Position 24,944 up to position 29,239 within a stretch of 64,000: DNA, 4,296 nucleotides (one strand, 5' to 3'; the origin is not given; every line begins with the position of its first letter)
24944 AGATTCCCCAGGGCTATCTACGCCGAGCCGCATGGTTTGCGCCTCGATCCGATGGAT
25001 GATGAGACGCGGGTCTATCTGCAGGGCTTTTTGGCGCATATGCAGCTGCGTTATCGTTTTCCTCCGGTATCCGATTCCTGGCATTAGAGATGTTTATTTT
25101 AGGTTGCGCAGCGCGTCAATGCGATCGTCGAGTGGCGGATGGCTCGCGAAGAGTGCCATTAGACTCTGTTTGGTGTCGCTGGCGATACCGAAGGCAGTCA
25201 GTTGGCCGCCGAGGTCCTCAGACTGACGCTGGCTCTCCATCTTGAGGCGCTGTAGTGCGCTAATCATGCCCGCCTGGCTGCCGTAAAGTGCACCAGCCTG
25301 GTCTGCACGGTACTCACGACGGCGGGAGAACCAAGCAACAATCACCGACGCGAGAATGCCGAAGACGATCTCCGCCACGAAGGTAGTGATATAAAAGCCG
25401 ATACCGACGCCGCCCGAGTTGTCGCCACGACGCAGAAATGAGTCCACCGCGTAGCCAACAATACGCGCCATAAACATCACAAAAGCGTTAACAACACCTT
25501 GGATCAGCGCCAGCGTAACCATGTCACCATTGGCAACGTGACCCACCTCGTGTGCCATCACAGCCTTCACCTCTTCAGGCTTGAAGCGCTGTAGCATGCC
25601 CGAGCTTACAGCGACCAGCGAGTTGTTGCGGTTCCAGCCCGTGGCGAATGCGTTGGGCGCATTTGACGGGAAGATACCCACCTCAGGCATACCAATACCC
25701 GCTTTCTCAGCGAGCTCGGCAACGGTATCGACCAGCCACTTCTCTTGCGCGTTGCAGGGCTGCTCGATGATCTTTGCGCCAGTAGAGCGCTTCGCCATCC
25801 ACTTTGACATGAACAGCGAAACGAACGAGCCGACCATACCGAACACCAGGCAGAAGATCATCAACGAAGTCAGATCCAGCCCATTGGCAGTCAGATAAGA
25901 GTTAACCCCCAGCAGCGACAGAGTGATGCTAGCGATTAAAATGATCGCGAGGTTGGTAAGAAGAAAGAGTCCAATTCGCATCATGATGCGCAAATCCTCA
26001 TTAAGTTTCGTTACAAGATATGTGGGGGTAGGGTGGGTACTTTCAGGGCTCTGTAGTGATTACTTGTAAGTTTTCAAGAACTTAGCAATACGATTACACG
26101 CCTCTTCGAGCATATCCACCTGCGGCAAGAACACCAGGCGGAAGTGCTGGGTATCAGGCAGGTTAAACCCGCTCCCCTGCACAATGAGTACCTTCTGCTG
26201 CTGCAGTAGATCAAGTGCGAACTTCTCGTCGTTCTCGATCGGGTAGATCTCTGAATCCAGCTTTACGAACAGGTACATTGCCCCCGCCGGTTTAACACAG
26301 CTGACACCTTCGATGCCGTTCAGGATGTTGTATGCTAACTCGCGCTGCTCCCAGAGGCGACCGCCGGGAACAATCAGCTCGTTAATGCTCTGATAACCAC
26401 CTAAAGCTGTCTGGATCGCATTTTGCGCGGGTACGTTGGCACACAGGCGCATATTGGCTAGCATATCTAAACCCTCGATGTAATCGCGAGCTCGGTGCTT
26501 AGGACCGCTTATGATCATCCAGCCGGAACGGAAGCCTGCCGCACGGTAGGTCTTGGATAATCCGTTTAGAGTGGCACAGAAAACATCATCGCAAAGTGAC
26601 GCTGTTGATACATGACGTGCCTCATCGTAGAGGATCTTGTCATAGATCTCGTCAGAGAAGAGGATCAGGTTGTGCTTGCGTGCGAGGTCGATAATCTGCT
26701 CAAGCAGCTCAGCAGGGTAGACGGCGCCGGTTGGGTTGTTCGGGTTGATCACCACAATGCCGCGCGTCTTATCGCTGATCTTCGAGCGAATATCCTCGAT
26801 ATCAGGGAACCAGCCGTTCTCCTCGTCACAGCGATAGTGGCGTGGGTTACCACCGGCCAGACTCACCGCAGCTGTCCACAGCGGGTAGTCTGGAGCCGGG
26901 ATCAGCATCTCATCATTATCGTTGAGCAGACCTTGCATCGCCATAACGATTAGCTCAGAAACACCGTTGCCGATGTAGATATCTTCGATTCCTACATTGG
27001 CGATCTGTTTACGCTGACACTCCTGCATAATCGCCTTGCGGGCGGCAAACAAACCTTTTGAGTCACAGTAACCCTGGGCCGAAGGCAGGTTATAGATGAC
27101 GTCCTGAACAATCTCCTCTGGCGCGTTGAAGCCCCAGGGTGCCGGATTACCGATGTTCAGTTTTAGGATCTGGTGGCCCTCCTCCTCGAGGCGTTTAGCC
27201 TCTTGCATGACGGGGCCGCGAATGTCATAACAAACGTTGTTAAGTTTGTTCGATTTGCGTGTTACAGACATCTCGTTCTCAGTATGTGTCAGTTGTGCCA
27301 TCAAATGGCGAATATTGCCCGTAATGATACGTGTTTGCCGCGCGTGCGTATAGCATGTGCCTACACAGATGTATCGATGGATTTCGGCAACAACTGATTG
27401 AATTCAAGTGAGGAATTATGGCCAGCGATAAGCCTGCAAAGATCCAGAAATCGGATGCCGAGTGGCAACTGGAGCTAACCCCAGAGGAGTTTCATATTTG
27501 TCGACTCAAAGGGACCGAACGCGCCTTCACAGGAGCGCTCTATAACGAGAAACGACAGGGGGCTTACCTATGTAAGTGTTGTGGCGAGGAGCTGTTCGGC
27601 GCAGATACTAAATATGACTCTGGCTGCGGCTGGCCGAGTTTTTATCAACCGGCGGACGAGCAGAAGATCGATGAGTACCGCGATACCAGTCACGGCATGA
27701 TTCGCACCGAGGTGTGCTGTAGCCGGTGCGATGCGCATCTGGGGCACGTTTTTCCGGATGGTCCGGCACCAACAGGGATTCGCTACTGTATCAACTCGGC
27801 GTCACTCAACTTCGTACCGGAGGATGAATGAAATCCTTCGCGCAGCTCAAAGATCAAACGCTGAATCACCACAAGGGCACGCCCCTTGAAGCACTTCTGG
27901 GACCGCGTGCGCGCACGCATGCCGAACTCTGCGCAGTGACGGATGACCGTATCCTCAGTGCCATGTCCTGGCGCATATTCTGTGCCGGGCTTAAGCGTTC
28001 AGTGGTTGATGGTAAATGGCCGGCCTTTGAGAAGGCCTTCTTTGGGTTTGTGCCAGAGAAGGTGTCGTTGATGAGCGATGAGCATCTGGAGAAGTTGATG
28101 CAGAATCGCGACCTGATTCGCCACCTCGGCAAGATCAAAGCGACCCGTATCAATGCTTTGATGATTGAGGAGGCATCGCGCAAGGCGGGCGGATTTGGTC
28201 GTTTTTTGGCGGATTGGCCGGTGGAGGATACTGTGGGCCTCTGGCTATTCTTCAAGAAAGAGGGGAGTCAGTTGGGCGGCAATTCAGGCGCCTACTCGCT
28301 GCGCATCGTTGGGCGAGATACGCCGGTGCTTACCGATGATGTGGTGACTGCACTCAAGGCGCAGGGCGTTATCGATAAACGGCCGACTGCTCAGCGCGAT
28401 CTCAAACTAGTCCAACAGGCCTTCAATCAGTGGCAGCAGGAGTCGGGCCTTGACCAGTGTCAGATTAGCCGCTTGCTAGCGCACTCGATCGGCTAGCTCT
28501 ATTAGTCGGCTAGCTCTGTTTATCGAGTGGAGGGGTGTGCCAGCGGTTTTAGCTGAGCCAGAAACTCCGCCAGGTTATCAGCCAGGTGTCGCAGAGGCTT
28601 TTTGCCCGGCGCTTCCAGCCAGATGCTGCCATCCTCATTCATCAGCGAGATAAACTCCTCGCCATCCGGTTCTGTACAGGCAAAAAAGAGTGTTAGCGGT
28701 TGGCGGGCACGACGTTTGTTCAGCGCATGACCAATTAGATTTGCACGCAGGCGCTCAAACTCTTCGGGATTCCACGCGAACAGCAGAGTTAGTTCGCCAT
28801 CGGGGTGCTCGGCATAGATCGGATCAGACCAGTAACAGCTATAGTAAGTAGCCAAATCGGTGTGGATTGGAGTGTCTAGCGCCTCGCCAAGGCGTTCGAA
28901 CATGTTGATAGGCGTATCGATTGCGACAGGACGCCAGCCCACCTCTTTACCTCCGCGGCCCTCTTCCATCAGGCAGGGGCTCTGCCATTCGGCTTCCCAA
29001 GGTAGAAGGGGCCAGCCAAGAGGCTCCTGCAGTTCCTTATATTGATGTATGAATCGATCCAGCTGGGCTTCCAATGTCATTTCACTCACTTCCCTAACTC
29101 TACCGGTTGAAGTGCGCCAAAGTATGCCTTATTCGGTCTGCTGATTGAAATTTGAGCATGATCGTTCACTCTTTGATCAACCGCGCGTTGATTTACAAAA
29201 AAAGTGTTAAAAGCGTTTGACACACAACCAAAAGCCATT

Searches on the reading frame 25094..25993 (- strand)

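Call 40: search_protein_families(library=pfam, proteins=[window:25094-25993:-], max_evalue=0.00001)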
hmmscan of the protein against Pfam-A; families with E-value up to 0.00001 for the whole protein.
window:25094-25993:- (299 aa): 1 family
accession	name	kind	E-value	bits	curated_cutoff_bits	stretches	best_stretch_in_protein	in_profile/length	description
PF01435.24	Peptidase_M48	-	1.7e-38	132.8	20.3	1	82-298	2-185/186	Peptidase family M48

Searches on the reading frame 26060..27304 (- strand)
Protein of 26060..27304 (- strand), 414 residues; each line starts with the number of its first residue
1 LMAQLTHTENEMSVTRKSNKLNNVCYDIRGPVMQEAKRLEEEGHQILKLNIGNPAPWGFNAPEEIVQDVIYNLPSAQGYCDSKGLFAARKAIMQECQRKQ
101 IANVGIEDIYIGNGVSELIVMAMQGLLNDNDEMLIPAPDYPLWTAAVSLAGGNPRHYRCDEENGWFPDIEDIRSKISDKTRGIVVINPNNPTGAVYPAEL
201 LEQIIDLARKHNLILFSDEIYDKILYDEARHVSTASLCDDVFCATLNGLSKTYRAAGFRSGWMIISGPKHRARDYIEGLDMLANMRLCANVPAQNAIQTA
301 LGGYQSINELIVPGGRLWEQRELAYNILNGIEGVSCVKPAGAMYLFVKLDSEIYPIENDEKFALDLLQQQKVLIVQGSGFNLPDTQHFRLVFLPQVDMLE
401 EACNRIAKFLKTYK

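Call 40: search_protein_families(library=pfam, proteins=[window:26060-27304:-], max_evalue=0.00001)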
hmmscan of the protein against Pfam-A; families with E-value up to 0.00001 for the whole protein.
window:26060-27304:- (414 aa): 1 family
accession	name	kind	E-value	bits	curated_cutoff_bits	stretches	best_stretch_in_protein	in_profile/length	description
PF00155.27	Aminotran_1_2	-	2.5e-55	188.6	19.7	1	46-406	3-361/361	Aminotransferase class I and II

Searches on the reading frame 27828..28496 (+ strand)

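Call 40: search_protein_families(library=pfam, proteins=[window:27828-28496:+], max_evalue=0.00001)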
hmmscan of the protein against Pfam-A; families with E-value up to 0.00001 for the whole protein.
window:27828-28496:+ (222 aa): 1 family
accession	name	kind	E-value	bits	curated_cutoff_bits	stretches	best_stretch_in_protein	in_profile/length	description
PF03352.18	Adenine_glyco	-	1.7e-12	48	25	1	39-129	23-113/177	Methyladenine glycosylase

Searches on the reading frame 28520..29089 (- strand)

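Call 40: search_protein_families(library=pfam, proteins=[window:28520-29089:-], max_evalue=0.00001)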
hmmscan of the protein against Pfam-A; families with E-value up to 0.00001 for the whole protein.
window:28520-29089:- (189 aa): 1 family
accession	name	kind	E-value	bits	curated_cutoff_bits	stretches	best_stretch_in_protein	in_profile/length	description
PF07348.17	Syd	-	3.5e-45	154.1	25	1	8-182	2-175/175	Syd protein (SUKH-2)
